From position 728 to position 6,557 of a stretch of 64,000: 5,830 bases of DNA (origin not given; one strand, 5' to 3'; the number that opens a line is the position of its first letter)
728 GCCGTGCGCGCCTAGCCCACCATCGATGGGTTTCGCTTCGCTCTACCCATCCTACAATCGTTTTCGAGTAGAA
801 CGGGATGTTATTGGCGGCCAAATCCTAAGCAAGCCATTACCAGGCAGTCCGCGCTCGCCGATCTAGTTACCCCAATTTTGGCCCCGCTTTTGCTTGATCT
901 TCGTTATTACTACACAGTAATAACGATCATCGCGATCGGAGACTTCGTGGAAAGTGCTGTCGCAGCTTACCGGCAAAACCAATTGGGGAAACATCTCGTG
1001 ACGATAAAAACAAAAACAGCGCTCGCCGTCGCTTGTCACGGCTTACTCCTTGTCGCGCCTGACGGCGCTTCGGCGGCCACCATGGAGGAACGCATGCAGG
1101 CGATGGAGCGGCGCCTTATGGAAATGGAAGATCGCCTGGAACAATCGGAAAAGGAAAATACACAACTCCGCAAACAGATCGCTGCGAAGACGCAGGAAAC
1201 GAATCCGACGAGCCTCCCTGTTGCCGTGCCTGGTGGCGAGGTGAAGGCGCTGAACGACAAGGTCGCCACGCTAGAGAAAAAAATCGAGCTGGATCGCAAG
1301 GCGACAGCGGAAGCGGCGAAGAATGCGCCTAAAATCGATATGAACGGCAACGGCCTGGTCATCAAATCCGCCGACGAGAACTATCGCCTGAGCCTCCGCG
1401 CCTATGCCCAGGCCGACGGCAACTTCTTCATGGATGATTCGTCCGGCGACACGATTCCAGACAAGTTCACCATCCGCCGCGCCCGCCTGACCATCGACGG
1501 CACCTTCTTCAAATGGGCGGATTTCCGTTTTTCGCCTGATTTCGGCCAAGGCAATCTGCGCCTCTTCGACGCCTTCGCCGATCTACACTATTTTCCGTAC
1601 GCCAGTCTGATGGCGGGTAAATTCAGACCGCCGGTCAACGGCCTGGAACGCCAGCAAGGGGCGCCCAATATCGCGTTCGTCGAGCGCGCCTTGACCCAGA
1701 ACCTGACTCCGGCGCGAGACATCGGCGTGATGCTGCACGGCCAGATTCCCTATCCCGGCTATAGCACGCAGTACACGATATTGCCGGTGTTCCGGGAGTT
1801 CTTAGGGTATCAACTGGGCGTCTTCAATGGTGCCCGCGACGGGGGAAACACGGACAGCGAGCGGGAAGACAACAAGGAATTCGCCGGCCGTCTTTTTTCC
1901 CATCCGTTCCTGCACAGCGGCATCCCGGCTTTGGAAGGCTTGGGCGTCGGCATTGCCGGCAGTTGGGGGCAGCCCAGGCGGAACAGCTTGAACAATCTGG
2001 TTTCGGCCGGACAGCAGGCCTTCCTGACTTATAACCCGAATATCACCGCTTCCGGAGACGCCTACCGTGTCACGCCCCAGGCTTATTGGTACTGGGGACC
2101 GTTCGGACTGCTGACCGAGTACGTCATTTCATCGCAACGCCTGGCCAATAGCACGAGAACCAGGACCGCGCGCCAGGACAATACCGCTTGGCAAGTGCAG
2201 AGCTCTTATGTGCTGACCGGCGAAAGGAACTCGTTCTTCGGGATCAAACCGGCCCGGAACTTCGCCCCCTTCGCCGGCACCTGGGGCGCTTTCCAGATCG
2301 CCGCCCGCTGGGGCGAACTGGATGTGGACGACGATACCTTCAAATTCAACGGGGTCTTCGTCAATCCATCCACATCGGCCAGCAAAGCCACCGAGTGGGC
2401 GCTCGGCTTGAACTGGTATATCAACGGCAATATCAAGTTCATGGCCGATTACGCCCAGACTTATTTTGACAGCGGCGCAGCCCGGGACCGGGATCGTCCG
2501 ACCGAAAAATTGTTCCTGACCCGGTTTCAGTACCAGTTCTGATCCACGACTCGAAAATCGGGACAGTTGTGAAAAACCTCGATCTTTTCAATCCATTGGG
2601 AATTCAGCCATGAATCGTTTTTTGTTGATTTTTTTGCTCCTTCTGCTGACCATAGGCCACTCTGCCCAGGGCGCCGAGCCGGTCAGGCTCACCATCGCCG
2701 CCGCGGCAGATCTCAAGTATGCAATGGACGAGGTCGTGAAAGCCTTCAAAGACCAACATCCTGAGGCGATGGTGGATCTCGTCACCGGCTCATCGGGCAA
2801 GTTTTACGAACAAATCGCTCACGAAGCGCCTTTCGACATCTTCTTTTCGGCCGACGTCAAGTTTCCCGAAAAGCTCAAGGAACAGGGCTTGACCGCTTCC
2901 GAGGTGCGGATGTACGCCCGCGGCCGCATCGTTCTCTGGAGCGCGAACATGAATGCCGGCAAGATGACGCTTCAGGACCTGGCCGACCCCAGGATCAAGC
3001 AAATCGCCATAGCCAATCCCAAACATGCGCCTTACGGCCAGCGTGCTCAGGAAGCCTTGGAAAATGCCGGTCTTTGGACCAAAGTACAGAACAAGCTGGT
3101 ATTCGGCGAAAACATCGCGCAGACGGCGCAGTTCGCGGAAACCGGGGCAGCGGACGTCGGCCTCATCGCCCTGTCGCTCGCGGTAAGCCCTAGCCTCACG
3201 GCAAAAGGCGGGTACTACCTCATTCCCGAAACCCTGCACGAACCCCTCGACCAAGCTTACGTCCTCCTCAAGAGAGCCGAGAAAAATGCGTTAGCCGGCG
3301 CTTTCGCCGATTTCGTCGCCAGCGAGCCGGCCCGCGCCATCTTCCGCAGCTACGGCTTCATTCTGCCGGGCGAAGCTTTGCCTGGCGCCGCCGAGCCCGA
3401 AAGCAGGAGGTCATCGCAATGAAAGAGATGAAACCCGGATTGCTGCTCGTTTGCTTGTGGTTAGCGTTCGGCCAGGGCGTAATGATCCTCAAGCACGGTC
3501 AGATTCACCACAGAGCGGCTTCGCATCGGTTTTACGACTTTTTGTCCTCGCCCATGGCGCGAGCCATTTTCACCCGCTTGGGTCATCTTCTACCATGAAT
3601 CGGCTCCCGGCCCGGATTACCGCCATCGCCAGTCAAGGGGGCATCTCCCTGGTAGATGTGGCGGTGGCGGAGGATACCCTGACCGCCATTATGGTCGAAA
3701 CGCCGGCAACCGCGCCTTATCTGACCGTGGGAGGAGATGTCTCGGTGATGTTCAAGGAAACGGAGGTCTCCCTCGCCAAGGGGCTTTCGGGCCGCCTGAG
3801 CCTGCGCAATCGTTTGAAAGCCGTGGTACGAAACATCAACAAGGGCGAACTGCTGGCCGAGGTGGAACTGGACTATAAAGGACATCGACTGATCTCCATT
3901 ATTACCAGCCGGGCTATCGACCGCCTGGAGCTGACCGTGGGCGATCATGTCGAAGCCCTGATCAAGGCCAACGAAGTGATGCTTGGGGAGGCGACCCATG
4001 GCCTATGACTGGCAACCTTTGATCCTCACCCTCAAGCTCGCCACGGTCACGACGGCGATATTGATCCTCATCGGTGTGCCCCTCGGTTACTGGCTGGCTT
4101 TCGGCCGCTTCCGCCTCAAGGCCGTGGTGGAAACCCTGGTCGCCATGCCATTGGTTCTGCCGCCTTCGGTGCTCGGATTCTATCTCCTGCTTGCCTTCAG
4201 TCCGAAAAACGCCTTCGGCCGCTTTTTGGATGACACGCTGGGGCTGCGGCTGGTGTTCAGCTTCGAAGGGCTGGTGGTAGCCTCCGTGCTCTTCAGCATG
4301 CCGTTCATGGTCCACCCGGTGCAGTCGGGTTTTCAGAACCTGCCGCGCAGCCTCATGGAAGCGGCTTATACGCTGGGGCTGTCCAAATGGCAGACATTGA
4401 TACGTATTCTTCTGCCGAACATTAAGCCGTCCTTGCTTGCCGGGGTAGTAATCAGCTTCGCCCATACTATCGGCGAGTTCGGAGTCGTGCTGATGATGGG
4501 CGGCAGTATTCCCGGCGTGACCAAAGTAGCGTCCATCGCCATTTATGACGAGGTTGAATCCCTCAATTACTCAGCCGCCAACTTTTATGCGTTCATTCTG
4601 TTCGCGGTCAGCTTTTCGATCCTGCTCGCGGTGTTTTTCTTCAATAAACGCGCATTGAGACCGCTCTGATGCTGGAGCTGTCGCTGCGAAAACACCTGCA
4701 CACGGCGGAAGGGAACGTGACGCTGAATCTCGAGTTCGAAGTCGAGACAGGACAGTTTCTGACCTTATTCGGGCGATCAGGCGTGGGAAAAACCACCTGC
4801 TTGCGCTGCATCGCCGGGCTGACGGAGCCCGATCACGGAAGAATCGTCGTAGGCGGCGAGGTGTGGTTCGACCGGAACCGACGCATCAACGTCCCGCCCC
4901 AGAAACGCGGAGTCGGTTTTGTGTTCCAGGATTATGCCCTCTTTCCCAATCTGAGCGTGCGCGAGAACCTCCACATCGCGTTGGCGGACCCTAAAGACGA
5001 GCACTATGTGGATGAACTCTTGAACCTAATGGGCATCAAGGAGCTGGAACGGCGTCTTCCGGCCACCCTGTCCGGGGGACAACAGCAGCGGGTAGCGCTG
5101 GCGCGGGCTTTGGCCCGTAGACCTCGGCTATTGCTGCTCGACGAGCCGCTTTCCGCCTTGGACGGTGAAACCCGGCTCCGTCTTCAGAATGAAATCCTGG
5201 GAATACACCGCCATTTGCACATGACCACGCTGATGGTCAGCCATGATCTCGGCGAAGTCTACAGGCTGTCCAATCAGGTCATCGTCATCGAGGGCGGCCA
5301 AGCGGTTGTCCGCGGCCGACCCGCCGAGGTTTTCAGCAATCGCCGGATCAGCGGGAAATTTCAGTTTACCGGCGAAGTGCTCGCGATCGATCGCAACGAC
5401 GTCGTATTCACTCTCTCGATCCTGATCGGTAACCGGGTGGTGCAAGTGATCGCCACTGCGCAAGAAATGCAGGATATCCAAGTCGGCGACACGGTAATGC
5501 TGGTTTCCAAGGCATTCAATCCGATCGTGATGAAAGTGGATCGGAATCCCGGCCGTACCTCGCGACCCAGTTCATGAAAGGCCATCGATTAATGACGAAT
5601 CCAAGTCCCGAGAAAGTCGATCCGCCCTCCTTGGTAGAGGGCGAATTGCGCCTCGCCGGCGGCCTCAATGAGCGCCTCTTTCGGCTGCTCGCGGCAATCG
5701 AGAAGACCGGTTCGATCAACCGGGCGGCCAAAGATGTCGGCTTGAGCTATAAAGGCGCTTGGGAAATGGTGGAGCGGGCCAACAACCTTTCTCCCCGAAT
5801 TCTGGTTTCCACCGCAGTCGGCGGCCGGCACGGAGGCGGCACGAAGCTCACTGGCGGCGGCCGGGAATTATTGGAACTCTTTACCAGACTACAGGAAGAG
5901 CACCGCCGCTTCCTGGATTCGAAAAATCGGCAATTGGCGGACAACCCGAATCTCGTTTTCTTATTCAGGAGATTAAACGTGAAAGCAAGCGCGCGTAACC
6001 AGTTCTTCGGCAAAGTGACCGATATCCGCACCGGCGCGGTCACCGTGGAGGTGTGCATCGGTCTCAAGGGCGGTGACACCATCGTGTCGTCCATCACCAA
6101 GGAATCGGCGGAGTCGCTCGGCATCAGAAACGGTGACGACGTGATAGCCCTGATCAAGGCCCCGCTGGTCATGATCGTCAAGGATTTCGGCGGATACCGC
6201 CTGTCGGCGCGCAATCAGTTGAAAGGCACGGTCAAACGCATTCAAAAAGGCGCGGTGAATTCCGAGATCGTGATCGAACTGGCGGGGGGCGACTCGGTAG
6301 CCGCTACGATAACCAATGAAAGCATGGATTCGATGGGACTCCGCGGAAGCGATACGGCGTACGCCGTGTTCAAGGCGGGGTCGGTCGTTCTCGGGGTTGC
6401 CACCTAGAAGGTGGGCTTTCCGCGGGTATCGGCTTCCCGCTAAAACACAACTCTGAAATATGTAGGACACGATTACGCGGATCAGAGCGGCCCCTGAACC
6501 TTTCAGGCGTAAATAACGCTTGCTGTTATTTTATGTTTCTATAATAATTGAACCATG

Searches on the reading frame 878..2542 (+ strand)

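Call 97: search_protein_families(library=pfam, proteins=[window:878-2542:+], max_evalue=0.00001)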
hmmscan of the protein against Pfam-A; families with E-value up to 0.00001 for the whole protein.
window:878-2542:+ (554 aa): 1 family
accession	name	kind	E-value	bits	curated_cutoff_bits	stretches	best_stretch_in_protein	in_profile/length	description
PF07396.17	Porin_O_P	-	3e-31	109.4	20.9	1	196-554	26-370/370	Phosphate-selective porin O and P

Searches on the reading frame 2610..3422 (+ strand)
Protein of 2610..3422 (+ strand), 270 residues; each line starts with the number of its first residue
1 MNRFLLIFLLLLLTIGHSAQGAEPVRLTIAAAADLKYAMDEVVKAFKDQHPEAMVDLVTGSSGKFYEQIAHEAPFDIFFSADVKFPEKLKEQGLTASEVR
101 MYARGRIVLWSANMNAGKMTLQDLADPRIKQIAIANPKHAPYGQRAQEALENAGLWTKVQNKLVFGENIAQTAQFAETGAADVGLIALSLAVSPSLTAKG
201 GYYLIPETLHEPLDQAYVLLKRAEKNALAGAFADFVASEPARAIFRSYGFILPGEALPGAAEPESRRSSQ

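Call 97: search_protein_families(library=pfam, proteins=[window:2610-3422:+], max_evalue=0.00001)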
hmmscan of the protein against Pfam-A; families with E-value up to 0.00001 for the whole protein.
window:2610-3422:+ (270 aa): 2 families
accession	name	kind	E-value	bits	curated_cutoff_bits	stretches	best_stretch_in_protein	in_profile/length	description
PF13531.11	SBP_bac_11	-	1.9e-62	211.4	25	1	27-250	1-226/227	Bacterial extracellular solute-binding protein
PF01547.30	SBP_bac_1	-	1.2e-12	48.9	26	1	33-242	2-306/307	Bacterial extracellular solute-binding protein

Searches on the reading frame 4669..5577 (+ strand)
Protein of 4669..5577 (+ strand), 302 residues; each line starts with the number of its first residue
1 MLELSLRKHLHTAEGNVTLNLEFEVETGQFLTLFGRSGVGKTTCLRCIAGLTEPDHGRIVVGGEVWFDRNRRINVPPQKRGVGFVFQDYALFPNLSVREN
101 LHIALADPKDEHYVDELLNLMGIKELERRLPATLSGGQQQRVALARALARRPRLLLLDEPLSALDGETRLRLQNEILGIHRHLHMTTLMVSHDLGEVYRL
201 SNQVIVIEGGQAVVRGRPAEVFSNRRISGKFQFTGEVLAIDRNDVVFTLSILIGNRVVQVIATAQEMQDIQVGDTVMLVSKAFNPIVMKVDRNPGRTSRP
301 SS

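Call 97: search_protein_families(library=pfam, proteins=[window:4669-5577:+], max_evalue=0.00001)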
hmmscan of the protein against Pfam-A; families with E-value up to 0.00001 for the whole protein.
window:4669-5577:+ (302 aa): 1 family
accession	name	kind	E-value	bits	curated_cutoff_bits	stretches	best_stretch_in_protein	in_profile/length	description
PF00005.33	ABC_tran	-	2e-35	122.8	25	1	20-161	3-136/137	ABC transporter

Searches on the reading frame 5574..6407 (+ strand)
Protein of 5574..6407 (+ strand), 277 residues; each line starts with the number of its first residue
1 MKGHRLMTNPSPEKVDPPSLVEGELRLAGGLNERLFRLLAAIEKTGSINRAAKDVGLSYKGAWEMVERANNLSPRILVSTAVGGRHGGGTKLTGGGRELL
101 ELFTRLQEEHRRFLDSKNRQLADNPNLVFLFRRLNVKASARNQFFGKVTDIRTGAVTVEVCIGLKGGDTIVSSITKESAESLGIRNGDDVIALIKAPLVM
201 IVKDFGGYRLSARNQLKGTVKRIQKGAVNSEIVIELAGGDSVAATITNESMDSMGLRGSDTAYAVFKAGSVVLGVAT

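Call 97: search_protein_families(library=pfam, proteins=[window:5574-6407:+], max_evalue=0.00001)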
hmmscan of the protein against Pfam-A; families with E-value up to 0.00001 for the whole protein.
window:5574-6407:+ (277 aa): 1 family
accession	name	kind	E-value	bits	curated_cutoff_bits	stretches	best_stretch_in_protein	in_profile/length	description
PF03459.23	TOBE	-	1e-31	109.3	22.3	2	139-200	2-63/64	TOBE domain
